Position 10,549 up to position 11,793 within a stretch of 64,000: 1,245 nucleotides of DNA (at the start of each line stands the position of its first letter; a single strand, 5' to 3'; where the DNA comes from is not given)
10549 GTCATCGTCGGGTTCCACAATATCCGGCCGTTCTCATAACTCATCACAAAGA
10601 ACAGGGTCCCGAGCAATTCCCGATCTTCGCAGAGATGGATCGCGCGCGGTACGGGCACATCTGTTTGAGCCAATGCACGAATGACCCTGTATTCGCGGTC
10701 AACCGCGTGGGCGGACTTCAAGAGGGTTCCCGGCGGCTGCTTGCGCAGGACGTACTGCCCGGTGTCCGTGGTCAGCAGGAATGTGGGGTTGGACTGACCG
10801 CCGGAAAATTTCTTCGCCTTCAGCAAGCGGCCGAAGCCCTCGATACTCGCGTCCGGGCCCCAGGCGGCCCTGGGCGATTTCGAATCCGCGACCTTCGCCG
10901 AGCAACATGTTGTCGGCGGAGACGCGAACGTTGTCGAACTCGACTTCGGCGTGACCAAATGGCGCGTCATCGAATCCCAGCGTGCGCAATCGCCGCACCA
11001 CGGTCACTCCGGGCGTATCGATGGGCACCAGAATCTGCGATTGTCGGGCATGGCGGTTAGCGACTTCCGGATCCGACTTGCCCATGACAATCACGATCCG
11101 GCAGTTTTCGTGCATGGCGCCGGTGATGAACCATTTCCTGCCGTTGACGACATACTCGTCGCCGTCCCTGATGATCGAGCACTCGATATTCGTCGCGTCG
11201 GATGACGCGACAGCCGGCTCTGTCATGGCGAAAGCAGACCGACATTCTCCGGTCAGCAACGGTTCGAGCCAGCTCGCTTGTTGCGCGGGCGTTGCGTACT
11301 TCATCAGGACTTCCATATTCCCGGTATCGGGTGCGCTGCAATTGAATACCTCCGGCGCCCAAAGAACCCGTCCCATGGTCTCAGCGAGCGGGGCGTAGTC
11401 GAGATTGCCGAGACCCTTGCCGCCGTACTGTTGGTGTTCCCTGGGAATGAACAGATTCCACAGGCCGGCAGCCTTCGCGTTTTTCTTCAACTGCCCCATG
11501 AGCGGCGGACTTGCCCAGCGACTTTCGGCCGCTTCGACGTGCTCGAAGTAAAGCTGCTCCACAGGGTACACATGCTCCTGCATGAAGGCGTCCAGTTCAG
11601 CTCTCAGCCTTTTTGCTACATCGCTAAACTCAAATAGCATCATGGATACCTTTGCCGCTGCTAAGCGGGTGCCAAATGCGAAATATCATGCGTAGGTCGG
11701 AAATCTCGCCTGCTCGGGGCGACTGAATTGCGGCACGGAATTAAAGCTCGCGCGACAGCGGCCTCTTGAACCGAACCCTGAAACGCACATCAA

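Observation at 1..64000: Window-wide excess of deletion-type pseudogenes: signature of ongoing genome reduction (or of a problematic assembly)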

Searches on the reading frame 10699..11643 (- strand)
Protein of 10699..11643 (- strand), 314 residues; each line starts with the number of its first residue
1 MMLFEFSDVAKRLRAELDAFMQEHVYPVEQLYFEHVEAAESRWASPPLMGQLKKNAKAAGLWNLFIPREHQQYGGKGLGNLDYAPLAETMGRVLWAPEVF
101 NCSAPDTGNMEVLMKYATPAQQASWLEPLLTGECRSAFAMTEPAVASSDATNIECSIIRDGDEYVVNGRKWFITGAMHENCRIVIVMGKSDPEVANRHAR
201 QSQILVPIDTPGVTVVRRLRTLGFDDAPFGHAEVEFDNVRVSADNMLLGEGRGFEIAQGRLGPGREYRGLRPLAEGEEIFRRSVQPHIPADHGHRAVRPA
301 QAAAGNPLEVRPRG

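Call 14: search_protein_families(library=pfam, proteins=[window:10699-11643:-], max_evalue=0.01)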
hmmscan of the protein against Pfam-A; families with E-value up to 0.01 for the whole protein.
window:10699-11643:- (314 aa): 2 families
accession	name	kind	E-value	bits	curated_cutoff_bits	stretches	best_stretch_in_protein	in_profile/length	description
PF02770.24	Acyl-CoA_dh_M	-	5.3e-20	71.8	33.3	1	137-239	1-97/97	Acyl-CoA dehydrogenase, middle domain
PF02771.21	Acyl-CoA_dh_N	-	1.2e-11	45.4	22.9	1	10-133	4-113/113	Acyl-CoA dehydrogenase, N-terminal domain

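Call 30: find_homologous_proteins(query=window:10699-11643:-)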
Query window:10699-11643:- (314 aa): 8000 proteins with E <= 0.001 among 8000 candidates; the best 120 are listed.
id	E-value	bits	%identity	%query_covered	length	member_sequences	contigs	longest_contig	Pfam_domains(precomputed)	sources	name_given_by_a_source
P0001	1.4e-212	723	100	100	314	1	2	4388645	PF02770.25,PF02771.22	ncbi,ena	-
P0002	6.7e-149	514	80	90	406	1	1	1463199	PF02770.25,PF00441.30,PF08028.17,PF02771.22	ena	-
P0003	1.7e-148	512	80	90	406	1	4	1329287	PF02770.25,PF00441.30,PF08028.17,PF02771.22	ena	-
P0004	4.5e-148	511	80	90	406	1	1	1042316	PF02770.25,PF00441.30,PF08028.17,PF02771.22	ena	-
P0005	1.2e-147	510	79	90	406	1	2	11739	PF02770.25,PF00441.30,PF08028.17,PF02771.22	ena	-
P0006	2.2e-147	509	79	90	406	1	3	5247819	PF02770.25,PF00441.30,PF08028.17,PF02771.22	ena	-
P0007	6.1e-147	507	77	90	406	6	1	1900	PF02770.25,PF00441.30,PF08028.17,PF02771.22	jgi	jgi:acyl-CoA dehydrogenase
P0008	2.5e-146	505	81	86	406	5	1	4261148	PF02770.25,PF00441.30,PF08028.17,PF02771.22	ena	-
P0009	6.3e-143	494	79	86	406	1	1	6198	PF02770.25,PF00441.30,PF08028.17,PF02771.22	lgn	-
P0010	1.5e-139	483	79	86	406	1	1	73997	PF02770.25,PF00441.30,PF08028.17,PF02771.22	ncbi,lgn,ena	-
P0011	4.0e-139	482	77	86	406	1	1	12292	PF02770.25,PF00441.30,PF08028.17,PF02771.22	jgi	-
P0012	2.0e-136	473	75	86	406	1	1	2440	PF02770.25,PF00441.30,PF08028.17,PF02771.22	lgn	-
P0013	1.0e-135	470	75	86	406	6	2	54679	PF02770.25,PF00441.30,PF08028.17,PF02771.22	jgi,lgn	-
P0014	1.5e-134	467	71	90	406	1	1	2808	PF02770.25,PF00441.30,PF08028.17,PF02771.22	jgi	jgi:acyl-CoA dehydrogenase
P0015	2.0e-134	466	71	90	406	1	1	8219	PF02770.25,PF00441.30,PF08028.17,PF02771.22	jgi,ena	-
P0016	2.1e-134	466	71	90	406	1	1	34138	PF02770.25,PF00441.30,PF08028.17,PF02771.22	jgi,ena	-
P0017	1.9e-133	463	70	90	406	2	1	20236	PF02770.25,PF00441.30,PF08028.17,PF02771.22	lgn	-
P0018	2.9e-133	462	70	90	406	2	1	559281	PF02770.25,PF00441.30,PF08028.17,PF02771.22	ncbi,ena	-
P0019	5.8e-133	461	74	86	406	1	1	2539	PF02770.25,PF00441.30,PF08028.17,PF02771.22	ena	-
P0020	1.0e-132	461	70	90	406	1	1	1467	PF02770.25,PF00441.30,PF08028.17,PF02771.22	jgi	jgi:acyl-CoA dehydrogenase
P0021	1.1e-132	460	70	90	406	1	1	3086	PF02770.25,PF00441.30,PF08028.17,PF02771.22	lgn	-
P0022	2.8e-132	459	74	86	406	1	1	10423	PF02770.25,PF00441.30,PF08028.17,PF02771.22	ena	-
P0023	6.8e-132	458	71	90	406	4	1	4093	PF02770.25,PF00441.30,PF08028.17,PF02771.22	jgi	-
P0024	9.4e-132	457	69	90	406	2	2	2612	PF02770.25,PF00441.30,PF08028.17,PF02771.22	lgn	-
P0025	4.7e-131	455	70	90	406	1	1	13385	PF02770.25,PF00441.30,PF08028.17,PF02771.22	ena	-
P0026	5.1e-131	455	70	88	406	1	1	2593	PF02770.25,PF00441.30,PF08028.17,PF02771.22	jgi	jgi:acyl-CoA dehydrogenase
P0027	5.1e-131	455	70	88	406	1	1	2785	PF02770.25,PF00441.30,PF08028.17,PF02771.22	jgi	jgi:acyl-CoA dehydrogenase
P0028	9.3e-131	454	72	86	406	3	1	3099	PF02770.25,PF00441.30,PF08028.17,PF02771.22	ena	-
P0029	9.4e-131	454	73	86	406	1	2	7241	PF02770.25,PF00441.30,PF08028.17,PF02771.22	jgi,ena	jgi:acyl-CoA dehydrogenase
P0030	2.8e-130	453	71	88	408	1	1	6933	PF02770.25,PF00441.30,PF08028.17,PF02771.22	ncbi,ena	-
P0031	4.2e-130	452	72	86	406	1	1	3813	PF02770.25,PF00441.30,PF08028.17,PF02771.22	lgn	-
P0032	6.5e-130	451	73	86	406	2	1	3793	PF02770.25,PF00441.30,PF08028.17,PF02771.22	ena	-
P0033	7.8e-130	451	71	86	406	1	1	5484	PF02770.25,PF00441.30,PF08028.17,PF02771.22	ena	-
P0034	1.3e-129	450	72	86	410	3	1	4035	PF02770.25,PF00441.30,PF08028.17,PF02771.22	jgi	jgi:acyl-CoA dehydrogenase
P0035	2.3e-129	450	68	90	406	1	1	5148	PF02770.25,PF00441.30,PF08028.17,PF02771.22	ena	-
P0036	7.2e-129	448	69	90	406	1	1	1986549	PF02770.25,PF00441.30,PF08028.17,PF02771.22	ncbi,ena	-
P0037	1.4e-128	447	68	90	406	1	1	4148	PF02770.25,PF00441.30,PF08028.17,PF02771.22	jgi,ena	-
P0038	3.4e-128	446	72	86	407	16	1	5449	PF02770.25,PF00441.30,PF08028.17,PF02771.22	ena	-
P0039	5.5e-127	442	68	88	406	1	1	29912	PF02770.25,PF00441.30,PF08028.17,PF02771.22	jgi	jgi:acyl-CoA dehydrogenase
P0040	1.2e-126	441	67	88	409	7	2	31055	PF02770.25,PF00441.30,PF08028.17,PF02771.22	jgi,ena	jgi:acyl-CoA dehydrogenase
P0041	1.4e-126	440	69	88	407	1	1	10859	PF02770.25,PF00441.30,PF08028.17,PF02771.22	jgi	-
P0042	1.9e-126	440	70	86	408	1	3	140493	PF02770.25,PF00441.30,PF08028.17,PF02771.22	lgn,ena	-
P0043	2.6e-126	440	71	86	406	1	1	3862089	PF02770.25,PF00441.30,PF08028.17,PF02771.22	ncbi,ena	-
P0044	9.9e-126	438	67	88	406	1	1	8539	PF02770.25,PF00441.30,PF08028.17,PF02771.22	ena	-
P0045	1.3e-125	437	70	86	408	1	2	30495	PF02770.25,PF00441.30,PF08028.17,PF02771.22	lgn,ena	-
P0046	1.5e-125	437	69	86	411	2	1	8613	PF02770.25,PF00441.30,PF08028.17,PF02771.22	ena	-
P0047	1.8e-125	437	70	86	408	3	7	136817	PF02770.25,PF00441.30,PF08028.17,PF02771.22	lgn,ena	-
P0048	2.8e-125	436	71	86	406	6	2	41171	PF02770.25,PF00441.30,PF08028.17,PF02771.22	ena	-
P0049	2.9e-125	436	69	86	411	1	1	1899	PF02770.25,PF00441.30,PF08028.17,PF02771.22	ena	-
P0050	1.8e-124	434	68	88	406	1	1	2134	PF02770.25,PF00441.30,PF08028.17,PF02771.22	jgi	-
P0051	3.7e-124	432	69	86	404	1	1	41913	PF02770.25,PF00441.30,PF08028.17,PF02771.22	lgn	-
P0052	6.4e-124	432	69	86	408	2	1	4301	PF02770.25,PF00441.30,PF08028.17,PF02771.22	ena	-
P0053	8.5e-124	431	67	88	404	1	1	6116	PF02770.25,PF00441.30,PF08028.17,PF02771.22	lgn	-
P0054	1.3e-123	431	68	86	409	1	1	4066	PF02770.25,PF00441.30,PF08028.17,PF02771.22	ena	-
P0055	3.1e-123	429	66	89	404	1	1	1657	PF02770.25,PF00441.30,PF08028.17,PF02771.22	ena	-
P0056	5.8e-123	429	69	86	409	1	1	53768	PF02770.25,PF00441.30,PF08028.17,PF02771.22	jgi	jgi:acyl-CoA dehydrogenase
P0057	6.8e-123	428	70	86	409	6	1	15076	PF02770.25,PF00441.30,PF08028.17,PF02771.22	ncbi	-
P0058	6.9e-123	428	68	86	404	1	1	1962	PF02770.25,PF00441.30,PF08028.17,PF02771.22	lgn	-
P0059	7.0e-123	428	67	88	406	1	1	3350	PF02770.25,PF00441.30,PF08028.17,PF02771.22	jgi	jgi:acyl-CoA dehydrogenase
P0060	1.0e-122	428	69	86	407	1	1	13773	PF02770.25,PF00441.30,PF08028.17,PF02771.22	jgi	jgi:acyl-CoA dehydrogenase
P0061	1.3e-122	427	67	88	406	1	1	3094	PF02770.25,PF00441.30,PF08028.17,PF02771.22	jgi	jgi:acyl-CoA dehydrogenase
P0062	1.9e-122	427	69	86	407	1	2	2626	PF02770.25,PF00441.30,PF08028.17,PF02771.22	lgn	-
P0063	2.1e-122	427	68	86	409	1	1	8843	PF02770.25,PF00441.30,PF08028.17,PF02771.22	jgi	-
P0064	6.6e-122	425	66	88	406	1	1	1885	PF02770.25,PF00441.30,PF08028.17,PF02771.22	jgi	jgi:acyl-CoA dehydrogenase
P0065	1.2e-121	424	67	88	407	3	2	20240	PF02770.25,PF00441.30,PF08028.17,PF02771.22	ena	-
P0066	1.7e-121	424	69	86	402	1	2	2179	PF02770.25,PF00441.30,PF08028.17,PF02771.22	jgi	jgi:acyl-CoA dehydrogenase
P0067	1.8e-121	424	68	86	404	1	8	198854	PF02770.25,PF00441.30,PF08028.17,PF02771.22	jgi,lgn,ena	-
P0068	2.3e-121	423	69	86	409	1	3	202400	PF02770.25,PF00441.30,PF08028.17,PF02771.22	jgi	-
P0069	2.4e-121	423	69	86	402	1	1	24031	PF02770.25,PF00441.30,PF08028.17,PF02771.22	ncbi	ncbi:MAG: acyl-CoA dehydrogenase family protein [Gammaproteobacteria bacterium]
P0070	2.4e-121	423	69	86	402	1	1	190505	PF02770.25,PF00441.30,PF08028.17,PF02771.22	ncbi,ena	-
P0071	3.3e-121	423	69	86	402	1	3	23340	PF02770.25,PF00441.30,PF08028.17,PF02771.22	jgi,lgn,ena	jgi:acyl-CoA dehydrogenase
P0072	3.3e-121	423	69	86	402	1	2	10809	PF02770.25,PF00441.30,PF08028.17,PF02771.22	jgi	jgi:acyl-CoA dehydrogenase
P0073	5.0e-121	422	71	86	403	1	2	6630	PF02770.25,PF00441.30,PF08028.17,PF02771.22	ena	-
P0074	8.6e-121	421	69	86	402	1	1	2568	PF02770.25,PF00441.30,PF08028.17,PF02771.22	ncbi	ncbi:MAG: acyl-CoA dehydrogenase family protein [Porticoccaceae bacterium]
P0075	1.0e-120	421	66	90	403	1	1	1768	PF02770.25,PF00441.30,PF08028.17,PF02771.22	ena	-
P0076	1.1e-120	421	69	86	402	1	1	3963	PF02770.25,PF00441.30,PF08028.17,PF02771.22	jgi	jgi:acyl-CoA dehydrogenase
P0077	1.3e-120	421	68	86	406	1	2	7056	PF02770.25,PF00441.30,PF08028.17,PF02771.22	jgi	jgi:acyl-CoA dehydrogenase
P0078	1.6e-120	420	68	86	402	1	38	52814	PF02770.25,PF00441.30,PF08028.17,PF02771.22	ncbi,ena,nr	ncbi:MAG: acyl-CoA dehydrogenase [Porticoccaceae bacterium]|nr:acyl-CoA dehydrogenase [Porticoccacea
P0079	1.7e-120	420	68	86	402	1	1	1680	PF02770.25,PF00441.30,PF08028.17,PF02771.22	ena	-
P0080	2.0e-120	420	71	82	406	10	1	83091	PF02770.25,PF00441.30,PF08028.17,PF02771.22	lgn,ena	-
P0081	2.3e-120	420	69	86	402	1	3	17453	PF02770.25,PF00441.30,PF08028.17,PF02771.22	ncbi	ncbi:MAG: acyl-CoA dehydrogenase family protein [Porticoccaceae bacterium]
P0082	2.3e-120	420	68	86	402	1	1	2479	PF02770.25,PF00441.30,PF08028.17,PF02771.22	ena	-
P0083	2.4e-120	420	68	86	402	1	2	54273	PF02770.25,PF00441.30,PF08028.17,PF02771.22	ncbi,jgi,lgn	ncbi:MAG: acyl-CoA dehydrogenase [Porticoccaceae bacterium]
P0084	2.4e-120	420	68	86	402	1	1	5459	PF02770.25,PF00441.30,PF08028.17,PF02771.22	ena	-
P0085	2.4e-120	420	68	86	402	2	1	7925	PF02770.25,PF00441.30,PF08028.17,PF02771.22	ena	-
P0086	6.4e-120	419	67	86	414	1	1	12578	PF02770.25,PF00441.30,PF08028.17,PF02771.22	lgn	-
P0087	6.5e-120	419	68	86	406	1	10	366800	PF02770.25,PF00441.30,PF08028.17,PF02771.22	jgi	jgi:acyl-CoA dehydrogenase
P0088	7.5e-120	418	69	86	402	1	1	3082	PF02770.25,PF00441.30,PF08028.17,PF02771.22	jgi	jgi:acyl-CoA dehydrogenase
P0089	8.2e-120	418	68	86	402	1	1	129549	PF02770.25,PF00441.30,PF08028.17,PF02771.22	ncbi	-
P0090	8.7e-120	418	69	86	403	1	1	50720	PF02770.25,PF00441.30,PF08028.17,PF02771.22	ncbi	ncbi:MAG: acyl-CoA dehydrogenase family protein [Pseudomonadota bacterium]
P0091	1.1e-119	418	68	86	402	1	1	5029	PF02770.25,PF00441.30,PF08028.17,PF02771.22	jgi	-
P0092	1.2e-119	418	68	86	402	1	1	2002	PF02770.25,PF00441.30,PF08028.17,PF02771.22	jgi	-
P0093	1.2e-119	418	68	86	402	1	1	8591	PF02770.25,PF00441.30,PF08028.17,PF02771.22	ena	-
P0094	1.5e-119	417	67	86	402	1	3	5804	PF02770.25,PF00441.30,PF08028.17,PF02771.22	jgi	jgi:acyl-CoA dehydrogenase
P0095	1.6e-119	417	68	86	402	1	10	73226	PF02770.25,PF00441.30,PF08028.17,PF02771.22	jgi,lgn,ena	-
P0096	1.6e-119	417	68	86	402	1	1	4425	PF02770.25,PF00441.30,PF08028.17,PF02771.22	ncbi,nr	ncbi:MAG: acyl-CoA dehydrogenase family protein [Pseudomonadales bacterium]|nr:acyl-CoA dehydrogenas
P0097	3.0e-119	416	67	86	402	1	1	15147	PF02770.25,PF00441.30,PF08028.17,PF02771.22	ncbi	ncbi:MAG: acyl-CoA dehydrogenase family protein [Porticoccaceae bacterium]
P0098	3.3e-119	416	70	86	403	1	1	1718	PF02770.25,PF00441.30,PF08028.17,PF02771.22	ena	-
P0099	3.8e-119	416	69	86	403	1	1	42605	PF02770.25,PF00441.30,PF08028.17,PF02771.22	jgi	jgi:acyl-CoA dehydrogenase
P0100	5.5e-119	415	67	86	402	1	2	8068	PF02770.25,PF00441.30,PF08028.17,PF02771.22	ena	-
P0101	5.6e-119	415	68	86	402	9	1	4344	PF02770.25,PF00441.30,PF08028.17,PF02771.22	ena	-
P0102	5.8e-119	415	67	86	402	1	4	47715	PF02770.25,PF00441.30,PF08028.17,PF02771.22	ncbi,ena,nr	ncbi:MAG TPA: acyl-CoA dehydrogenase family protein [Porticoccaceae bacterium]|nr:acyl-CoA dehydroge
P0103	7.6e-119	415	67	86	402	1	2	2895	PF02770.25,PF00441.30,PF08028.17,PF02771.22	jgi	jgi:acyl-CoA dehydrogenase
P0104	9.9e-119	415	65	90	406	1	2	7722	PF02770.25,PF00441.30,PF08028.17,PF02771.22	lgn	-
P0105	1.1e-118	415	68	86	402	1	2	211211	PF02770.25,PF00441.30,PF08028.17,PF02771.22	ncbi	ncbi:MAG: acyl-CoA dehydrogenase family protein [Porticoccaceae bacterium]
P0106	1.1e-118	414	67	86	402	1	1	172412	PF02770.25,PF00441.30,PF08028.17,PF02771.22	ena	-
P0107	1.3e-118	414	67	86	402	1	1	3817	PF02770.25,PF00441.30,PF08028.17,PF02771.22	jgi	jgi:acyl-CoA dehydrogenase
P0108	1.3e-118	414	67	86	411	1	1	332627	PF02770.25,PF00441.30,PF08028.17,PF02771.22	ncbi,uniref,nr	ncbi:acyl-CoA dehydrogenase family protein [Shewanella corallii]|uniref:Acyl-CoA dehydrogenase famil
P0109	1.5e-118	414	67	86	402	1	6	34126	PF02770.25,PF00441.30,PF08028.17,PF02771.22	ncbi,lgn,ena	-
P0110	1.7e-118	414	67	88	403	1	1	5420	PF02770.25,PF00441.30,PF08028.17,PF02771.22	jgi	-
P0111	2.7e-118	413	65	90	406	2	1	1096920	PF02770.25,PF00441.30,PF08028.17,PF02771.22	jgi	jgi:acyl-CoA dehydrogenase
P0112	2.8e-118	413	67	90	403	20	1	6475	PF02770.25,PF00441.30,PF08028.17,PF02771.22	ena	-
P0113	2.8e-118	413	67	86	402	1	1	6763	PF02770.25,PF00441.30,PF08028.17,PF02771.22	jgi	jgi:acyl-CoA dehydrogenase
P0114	3.3e-118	413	67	88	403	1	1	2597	PF02770.25,PF00441.30,PF08028.17,PF02771.22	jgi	jgi:acyl-CoA dehydrogenase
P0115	3.3e-118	413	67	88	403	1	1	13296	PF02770.25,PF00441.30,PF08028.17,PF02771.22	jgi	-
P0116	5.7e-118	412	68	86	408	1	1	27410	PF02770.25,PF00441.30,PF08028.17,PF02771.22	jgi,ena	-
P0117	9.8e-118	411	65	89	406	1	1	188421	PF02770.25,PF00441.30,PF08028.17,PF02771.22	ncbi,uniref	ncbi:acyl-CoA dehydrogenase family protein [Microbulbifer sp. SA54]|uniref:acyl-CoA dehydrogenase fa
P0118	1.0e-117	411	69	86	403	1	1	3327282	PF02770.25,PF00441.30,PF08028.17,PF02771.22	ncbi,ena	-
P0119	1.0e-117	411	68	86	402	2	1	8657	PF02770.25,PF00441.30,PF08028.17,PF02771.22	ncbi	-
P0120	1.1e-117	411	67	86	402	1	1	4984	PF02770.25,PF00441.30,PF08028.17,PF02771.22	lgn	-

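Call 31: find_encoding_contigs(protein=P0001, flank=10000, max_places=4)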
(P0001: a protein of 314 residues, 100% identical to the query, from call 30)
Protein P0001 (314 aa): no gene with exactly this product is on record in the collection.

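Call 32: find_encoding_contigs(protein=P0002, flank=10000, max_places=3)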
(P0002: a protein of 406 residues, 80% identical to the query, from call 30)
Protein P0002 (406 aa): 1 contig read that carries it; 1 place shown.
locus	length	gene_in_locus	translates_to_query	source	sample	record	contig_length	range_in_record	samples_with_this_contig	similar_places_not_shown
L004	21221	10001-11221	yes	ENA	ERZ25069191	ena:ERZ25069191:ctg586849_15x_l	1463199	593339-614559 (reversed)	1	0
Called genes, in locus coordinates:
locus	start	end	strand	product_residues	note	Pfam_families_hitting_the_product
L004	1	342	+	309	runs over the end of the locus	PF21687:T2SSK_1st, PF03934:T2SSK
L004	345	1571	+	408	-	PF05134:T2SSL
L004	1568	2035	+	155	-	PF04612:T2SSM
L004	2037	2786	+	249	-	PF01203:T2SSN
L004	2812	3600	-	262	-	PF00106:adh_short, PF08659:KR, PF13561:adh_short_C2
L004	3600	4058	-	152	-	PF13602:ADH_zinc_N_2, PF08240:ADH_N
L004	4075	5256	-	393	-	PF00108:Thiolase_N, PF02803:Thiolase_C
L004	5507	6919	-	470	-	PF00083:Sugar_tr, PF07690:MFS_1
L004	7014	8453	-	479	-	PF00171:Aldedh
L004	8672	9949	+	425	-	PF24684:Vgb_lyase, PF21959:DUF6923 (faint), PF08450:SGL (faint)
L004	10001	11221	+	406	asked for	PF02771:Acyl-CoA_dh_N, PF02770:Acyl-CoA_dh_M, PF00441:Acyl-CoA_dh_1, PF08028:Acyl-CoA_dh_2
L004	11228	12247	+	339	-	PF01636:APH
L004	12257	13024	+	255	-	PF00106:adh_short, PF08659:KR, PF13561:adh_short_C2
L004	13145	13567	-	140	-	PF00903:Glyoxalase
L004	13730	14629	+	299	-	PF00561:Abhydrolase_1, PF12697:Abhydrolase_6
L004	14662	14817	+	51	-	-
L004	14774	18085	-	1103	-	PF00580:UvrD-helicase, PF01443:Viral_helicase1 (faint), PF13245:AAA_19 (weak), PF13361:UvrD_C, PF13538:UvrD_C_2 (faint)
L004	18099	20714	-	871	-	PF12705:PDDEXK_1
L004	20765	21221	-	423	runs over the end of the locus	PF00155:Aminotran_1_2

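Call 33: list_cluster_members(proteins=[P0001, P0002, P0008, P0010])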
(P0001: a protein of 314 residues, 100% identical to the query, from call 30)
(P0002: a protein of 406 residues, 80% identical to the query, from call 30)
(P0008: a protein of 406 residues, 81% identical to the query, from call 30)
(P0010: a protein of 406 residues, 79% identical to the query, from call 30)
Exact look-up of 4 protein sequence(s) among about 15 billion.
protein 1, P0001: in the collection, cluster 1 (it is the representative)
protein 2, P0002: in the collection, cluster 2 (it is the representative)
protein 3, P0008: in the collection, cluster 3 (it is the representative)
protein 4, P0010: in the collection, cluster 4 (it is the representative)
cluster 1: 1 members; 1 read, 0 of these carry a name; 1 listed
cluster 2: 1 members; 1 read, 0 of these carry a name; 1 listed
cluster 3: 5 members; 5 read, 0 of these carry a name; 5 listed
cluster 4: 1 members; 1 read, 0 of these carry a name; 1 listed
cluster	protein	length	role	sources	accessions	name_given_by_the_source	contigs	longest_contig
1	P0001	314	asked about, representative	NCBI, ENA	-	-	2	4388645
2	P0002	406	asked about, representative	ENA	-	-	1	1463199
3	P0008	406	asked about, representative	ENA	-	-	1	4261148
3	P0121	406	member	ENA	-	-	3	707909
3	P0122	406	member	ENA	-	-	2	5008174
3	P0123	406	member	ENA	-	-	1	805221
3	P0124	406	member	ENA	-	-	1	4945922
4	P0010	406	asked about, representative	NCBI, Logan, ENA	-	-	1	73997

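Call 61: find_related_loci(query=P0002, collection=metagenome_contigs, flank=10000)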
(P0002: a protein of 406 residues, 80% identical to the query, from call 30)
Query P0002 (406 aa) in metagenome_contigs; peptide patterns used: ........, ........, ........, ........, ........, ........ (x = any residue, [..] = any of these).
201 stretches matched a pattern; 161 encode a relative of the query (tblastn E <= 1e-3); the best 80 are kept; 80 distinct loci.
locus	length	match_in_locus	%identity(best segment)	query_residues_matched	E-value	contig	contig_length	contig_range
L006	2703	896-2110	81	1-405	0e+0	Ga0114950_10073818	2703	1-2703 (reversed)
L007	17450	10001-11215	81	1-405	0e+0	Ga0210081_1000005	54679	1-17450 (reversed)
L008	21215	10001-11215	81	1-405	0e+0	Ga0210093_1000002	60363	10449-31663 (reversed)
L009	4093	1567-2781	81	1-405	0e+0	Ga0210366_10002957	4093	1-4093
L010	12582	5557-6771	79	1-405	0e+0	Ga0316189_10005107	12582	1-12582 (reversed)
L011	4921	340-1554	79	1-405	0e+0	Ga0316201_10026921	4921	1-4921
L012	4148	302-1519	77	1-406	0e+0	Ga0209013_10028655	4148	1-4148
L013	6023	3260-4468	73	1-405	0e+0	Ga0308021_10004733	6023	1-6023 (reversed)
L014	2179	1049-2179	76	1-377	0e+0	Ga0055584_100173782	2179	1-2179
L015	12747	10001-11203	73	1-404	0e+0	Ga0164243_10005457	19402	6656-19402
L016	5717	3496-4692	73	1-404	0e+0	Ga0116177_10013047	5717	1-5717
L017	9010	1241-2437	73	1-404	0e+0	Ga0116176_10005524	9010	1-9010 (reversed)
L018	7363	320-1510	72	3-404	0e+0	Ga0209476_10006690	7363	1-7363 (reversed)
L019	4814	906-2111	69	6-406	0e+0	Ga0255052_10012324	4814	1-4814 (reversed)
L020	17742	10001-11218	68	1-405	0e+0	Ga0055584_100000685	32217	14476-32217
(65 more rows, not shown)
